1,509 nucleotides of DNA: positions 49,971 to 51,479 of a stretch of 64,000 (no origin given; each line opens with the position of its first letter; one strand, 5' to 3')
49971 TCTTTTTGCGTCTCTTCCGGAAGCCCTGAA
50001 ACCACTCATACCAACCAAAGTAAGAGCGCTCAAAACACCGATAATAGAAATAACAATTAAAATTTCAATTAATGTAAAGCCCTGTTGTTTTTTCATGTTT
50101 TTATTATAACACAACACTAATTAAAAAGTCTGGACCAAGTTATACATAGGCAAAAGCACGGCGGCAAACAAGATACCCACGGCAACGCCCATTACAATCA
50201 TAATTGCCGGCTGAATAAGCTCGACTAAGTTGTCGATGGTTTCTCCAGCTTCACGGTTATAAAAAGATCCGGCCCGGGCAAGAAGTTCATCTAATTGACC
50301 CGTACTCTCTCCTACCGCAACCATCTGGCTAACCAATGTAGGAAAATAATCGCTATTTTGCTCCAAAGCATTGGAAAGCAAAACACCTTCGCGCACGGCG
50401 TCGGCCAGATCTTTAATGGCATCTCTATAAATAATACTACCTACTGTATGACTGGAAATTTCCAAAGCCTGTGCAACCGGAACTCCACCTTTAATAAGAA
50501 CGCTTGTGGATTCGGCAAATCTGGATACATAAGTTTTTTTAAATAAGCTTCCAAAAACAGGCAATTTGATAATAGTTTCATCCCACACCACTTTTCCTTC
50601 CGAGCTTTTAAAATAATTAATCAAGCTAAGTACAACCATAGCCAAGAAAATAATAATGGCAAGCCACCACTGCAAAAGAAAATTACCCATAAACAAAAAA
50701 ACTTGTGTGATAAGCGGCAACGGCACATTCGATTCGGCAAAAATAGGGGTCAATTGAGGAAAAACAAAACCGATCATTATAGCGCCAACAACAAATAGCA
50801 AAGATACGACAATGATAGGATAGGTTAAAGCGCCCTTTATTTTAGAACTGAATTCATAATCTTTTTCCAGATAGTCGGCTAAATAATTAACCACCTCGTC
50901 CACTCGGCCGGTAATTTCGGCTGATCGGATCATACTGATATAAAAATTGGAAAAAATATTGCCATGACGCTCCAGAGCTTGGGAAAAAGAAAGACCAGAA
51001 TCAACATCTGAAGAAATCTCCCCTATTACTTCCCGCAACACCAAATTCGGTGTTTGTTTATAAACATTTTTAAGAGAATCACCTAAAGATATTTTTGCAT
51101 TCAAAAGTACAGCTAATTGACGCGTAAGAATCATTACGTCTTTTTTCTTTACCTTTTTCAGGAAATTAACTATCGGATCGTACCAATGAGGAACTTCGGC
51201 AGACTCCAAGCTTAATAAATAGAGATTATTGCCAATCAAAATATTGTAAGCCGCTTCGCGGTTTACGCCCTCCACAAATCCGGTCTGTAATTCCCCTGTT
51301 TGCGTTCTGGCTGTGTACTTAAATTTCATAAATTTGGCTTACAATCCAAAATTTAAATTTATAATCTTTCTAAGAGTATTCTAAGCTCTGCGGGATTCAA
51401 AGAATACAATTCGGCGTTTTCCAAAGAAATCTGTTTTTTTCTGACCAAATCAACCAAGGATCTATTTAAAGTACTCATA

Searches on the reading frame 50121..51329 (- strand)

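Call 55: search_protein_families(library=pfam, proteins=[window:50121-51329:-], max_evalue=0.0001)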
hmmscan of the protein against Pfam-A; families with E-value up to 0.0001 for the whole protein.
window:50121-51329:- (402 aa): 1 family
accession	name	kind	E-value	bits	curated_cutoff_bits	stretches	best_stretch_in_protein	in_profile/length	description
PF00482.28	T2SSF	-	1.1e-57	193.8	25.2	2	69-191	2-125/125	Type II secretion system (T2SS), protein F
